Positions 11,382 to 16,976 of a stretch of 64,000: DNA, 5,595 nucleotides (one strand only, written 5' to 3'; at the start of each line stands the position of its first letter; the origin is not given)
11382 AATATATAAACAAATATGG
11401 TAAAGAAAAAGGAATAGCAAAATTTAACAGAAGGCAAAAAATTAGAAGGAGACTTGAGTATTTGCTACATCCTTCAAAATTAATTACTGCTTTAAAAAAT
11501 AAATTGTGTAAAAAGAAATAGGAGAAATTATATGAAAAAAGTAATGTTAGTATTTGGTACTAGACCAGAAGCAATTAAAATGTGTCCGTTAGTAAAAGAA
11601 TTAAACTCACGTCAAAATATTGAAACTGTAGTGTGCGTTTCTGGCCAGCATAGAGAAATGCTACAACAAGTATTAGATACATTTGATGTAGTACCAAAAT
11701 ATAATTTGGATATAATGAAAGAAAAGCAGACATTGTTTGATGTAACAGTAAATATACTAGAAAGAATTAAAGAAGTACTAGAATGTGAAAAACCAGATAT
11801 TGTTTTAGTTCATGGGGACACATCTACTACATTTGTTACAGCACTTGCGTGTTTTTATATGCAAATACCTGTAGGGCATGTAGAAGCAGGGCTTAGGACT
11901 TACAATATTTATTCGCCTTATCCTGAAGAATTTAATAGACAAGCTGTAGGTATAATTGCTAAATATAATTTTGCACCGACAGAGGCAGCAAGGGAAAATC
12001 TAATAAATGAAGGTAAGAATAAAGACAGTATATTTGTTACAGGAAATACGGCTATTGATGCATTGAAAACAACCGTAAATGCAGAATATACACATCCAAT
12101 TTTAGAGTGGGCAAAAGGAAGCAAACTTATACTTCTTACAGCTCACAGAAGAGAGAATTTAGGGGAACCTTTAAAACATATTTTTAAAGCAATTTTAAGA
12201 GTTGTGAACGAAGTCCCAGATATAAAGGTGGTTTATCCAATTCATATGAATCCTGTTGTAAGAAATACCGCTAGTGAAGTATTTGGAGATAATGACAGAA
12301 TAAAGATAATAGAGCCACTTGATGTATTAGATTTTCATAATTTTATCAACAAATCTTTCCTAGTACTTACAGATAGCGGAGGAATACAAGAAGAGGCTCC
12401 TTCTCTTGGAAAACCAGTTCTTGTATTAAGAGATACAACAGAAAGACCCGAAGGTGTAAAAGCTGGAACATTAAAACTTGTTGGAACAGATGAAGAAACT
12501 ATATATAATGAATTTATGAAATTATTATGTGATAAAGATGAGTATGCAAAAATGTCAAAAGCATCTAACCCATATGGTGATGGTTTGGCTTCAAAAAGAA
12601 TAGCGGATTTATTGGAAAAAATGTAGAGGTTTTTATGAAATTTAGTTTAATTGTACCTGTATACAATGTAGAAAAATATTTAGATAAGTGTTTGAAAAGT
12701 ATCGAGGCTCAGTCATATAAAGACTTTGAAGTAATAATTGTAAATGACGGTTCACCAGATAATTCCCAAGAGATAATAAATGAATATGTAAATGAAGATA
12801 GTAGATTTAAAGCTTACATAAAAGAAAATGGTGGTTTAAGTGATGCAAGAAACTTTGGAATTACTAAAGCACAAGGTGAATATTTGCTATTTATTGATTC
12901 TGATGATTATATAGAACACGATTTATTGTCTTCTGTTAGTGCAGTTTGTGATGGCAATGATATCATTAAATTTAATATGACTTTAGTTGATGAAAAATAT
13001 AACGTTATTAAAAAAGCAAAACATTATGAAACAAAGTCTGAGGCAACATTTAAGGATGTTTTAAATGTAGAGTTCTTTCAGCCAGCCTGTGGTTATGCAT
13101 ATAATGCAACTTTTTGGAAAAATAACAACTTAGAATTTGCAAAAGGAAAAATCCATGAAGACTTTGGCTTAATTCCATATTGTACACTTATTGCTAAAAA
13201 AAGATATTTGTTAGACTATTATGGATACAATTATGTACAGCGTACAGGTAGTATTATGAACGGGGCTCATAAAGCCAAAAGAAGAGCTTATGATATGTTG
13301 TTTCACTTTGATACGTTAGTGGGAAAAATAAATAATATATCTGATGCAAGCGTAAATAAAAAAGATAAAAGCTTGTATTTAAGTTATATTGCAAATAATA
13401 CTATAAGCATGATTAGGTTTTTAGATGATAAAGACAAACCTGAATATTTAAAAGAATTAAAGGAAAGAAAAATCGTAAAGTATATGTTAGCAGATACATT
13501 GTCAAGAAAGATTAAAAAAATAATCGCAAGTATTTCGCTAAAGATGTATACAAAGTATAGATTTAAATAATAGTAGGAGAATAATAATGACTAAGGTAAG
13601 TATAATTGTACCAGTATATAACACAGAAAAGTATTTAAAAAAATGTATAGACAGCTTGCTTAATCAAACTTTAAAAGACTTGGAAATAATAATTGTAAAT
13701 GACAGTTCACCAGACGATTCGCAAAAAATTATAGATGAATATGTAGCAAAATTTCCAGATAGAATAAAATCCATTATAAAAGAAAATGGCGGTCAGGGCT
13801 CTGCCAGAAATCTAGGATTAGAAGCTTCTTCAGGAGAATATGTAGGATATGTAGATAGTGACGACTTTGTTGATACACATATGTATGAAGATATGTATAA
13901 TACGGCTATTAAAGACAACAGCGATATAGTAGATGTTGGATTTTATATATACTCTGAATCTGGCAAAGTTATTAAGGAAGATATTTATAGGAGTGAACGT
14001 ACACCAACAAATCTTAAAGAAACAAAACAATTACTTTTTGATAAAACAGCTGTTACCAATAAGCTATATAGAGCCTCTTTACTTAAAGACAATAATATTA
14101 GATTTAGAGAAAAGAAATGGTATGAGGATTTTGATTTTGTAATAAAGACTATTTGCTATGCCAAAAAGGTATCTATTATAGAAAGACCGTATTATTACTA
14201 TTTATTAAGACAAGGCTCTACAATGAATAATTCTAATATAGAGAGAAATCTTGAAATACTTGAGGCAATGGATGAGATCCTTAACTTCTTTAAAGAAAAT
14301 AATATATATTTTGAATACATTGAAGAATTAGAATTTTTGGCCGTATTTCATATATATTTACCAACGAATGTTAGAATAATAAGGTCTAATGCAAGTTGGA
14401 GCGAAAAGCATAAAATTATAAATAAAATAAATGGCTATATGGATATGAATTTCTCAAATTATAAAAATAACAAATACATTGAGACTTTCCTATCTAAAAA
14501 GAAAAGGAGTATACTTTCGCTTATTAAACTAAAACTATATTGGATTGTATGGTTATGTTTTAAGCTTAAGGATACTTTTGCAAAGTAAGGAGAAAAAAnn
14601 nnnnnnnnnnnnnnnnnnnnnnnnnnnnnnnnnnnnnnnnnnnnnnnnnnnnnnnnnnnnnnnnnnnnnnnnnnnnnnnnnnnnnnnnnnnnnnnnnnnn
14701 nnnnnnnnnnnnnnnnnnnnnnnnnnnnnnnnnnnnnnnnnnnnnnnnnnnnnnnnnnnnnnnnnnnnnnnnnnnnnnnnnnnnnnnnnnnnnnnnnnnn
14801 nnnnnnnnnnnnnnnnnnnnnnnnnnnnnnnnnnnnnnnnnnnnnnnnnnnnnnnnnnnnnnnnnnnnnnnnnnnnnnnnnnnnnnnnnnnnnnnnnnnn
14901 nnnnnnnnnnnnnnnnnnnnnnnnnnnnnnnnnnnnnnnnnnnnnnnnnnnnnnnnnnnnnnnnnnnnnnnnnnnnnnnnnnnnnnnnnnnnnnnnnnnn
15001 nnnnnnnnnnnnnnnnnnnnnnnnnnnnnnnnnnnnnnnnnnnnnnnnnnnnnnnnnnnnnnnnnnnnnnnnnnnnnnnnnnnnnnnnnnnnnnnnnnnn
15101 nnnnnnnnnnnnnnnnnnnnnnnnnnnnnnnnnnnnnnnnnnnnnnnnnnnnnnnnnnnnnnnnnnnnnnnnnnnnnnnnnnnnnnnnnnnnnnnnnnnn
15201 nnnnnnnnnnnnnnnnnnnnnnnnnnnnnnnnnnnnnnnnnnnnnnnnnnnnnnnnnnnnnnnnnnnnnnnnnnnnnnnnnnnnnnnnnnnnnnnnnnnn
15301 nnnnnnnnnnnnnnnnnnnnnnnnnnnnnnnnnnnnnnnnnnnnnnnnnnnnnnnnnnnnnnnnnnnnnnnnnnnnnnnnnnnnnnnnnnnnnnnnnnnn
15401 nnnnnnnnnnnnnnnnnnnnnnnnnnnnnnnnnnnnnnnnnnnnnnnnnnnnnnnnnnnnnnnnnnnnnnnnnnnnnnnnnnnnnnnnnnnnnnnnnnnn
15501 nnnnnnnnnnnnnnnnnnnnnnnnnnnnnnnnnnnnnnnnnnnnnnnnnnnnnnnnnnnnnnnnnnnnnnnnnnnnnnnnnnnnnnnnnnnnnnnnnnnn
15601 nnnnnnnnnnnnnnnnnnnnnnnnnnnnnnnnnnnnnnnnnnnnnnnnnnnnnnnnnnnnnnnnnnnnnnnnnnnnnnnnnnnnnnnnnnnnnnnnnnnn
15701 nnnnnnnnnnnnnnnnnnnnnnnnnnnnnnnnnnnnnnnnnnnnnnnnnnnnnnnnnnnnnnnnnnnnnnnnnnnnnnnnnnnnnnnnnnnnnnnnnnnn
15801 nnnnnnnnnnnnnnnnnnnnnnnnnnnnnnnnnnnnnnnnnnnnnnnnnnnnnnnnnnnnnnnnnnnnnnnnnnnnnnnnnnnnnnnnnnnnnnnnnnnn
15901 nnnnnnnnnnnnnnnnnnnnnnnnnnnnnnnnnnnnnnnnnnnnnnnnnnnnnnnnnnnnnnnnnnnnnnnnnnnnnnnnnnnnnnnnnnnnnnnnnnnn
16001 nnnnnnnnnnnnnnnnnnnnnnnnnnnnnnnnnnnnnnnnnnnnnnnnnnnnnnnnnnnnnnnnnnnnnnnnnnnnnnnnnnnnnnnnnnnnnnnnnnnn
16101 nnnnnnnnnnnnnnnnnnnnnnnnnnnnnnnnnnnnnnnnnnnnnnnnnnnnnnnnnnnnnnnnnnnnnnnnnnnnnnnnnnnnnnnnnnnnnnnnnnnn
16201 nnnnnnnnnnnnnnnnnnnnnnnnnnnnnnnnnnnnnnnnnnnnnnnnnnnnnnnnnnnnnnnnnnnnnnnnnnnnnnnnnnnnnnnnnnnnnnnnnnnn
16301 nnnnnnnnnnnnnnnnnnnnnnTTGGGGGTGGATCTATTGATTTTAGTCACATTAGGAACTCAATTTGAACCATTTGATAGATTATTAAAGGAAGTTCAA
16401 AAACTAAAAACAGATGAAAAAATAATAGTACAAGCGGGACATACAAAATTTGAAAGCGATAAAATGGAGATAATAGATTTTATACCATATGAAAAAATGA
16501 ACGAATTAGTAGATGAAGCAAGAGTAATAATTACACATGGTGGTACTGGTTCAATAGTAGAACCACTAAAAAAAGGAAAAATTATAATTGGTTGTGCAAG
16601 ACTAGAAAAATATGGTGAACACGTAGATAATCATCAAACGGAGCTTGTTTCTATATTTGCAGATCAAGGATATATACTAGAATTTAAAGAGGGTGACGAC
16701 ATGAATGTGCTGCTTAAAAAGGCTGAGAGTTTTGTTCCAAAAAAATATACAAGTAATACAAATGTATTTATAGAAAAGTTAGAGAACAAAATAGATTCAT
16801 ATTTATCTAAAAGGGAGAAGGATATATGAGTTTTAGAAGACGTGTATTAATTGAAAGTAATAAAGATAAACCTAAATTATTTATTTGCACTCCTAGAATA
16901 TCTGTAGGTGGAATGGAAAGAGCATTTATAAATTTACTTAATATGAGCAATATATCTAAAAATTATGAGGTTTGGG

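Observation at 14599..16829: Wzy-like polytopic membrane domain fused to an Alg14-like domain, followed by a separate Alg13-like partner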

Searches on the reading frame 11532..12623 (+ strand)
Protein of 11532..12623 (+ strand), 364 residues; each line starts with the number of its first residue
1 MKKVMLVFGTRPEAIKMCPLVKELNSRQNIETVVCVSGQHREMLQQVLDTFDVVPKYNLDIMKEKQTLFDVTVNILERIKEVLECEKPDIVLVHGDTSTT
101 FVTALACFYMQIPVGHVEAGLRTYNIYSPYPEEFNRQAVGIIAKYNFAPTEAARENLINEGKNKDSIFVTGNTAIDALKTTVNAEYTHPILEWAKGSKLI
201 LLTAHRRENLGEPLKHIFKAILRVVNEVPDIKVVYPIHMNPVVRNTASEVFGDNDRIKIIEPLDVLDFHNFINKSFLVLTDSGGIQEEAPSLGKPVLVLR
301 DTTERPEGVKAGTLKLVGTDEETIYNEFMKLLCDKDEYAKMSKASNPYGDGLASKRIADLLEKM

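Call 10: search_protein_families(library=pfam, proteins=[window:11532-12623:+], max_evalue=0.001)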
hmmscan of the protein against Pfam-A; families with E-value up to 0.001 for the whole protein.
window:11532-12623:+ (364 aa): 1 family
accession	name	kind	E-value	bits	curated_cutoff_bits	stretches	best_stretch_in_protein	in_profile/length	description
PF02350.25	Epimerase_2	-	5.3e-121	404.1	30.6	1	22-362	1-347/347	UDP-N-acetylglucosamine 2-epimerase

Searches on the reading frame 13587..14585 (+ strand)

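Call 3: search_protein_families(library=pfam, proteins=[window:13587-14585:+], max_evalue=0.01)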
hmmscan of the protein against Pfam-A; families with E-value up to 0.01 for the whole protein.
window:13587-14585:+ (333 aa): 4 families
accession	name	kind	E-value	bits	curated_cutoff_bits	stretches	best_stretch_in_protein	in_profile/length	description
PF00535.33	Glycos_transf_2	-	1.9e-37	129.3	23.3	1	5-166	1-164/168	Glycosyl transferase family 2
PF10111.15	Glyco_tranf_2_2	-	4e-11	43.3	27.3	1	5-115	1-115/276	Glycosyltransferase like family 2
PF13641.12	Glyco_tranf_2_3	-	2.1e-09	38.2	27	1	4-107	3-111/230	Glycosyltransferase like family 2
PF13704.12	Glyco_tranf_2_4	-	0.0023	18.8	27.5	1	12-99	2-88/98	Glycosyl transferase family 2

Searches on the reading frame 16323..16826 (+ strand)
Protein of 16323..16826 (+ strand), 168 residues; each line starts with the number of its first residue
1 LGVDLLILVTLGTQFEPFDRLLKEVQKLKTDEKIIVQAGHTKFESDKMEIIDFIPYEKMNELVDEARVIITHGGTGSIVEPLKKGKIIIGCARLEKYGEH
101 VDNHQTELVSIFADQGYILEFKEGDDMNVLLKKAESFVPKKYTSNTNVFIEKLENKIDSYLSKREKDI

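Call 3: search_protein_families(library=pfam, proteins=[window:16323-16826:+], max_evalue=0.01)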
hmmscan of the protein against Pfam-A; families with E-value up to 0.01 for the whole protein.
window:16323-16826:+ (168 aa): 1 family
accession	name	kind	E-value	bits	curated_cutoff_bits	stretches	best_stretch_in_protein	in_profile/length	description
PF04101.22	Glyco_tran_28_C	-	1.3e-15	58.3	22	1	7-143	2-149/166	Glycosyltransferase family 28 C-terminal domain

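Call 4: search_protein_families(library=ncbifam, proteins=[window:16323-16826:+], max_evalue=0.01)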
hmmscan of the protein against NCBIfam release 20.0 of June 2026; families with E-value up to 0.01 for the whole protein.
window:16323-16826:+ (168 aa): 4 families
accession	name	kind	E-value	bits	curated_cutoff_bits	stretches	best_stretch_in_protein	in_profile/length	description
NF041548.1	PssE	equivalog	1.4e-36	125.6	120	1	7-156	1-145/146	PssE/Cps14G family polysaccharide biosynthesis glycosyltransferase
NF046028.1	GluronsyltaseWelK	equivalog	8e-28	97.4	400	1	6-147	168-315/319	beta-1,4-glucuronosyltransferase WelK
TIGR00661.1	MJ1255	subfamily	2.8e-05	23.6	195.9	1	7-103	191-284/321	MJ1255/VC2487 family glycosyltransferase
TIGR01426.2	MGT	subfamily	7.2e-05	22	260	1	6-85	228-312/393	macrolide family glycosyltransferase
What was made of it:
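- On PssD/Cps14F family (NCBIfam NF041549; Pfam Alg14 PF08660): 16338-16829, NF041548 at 125.6 bits against 120 (call 4).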
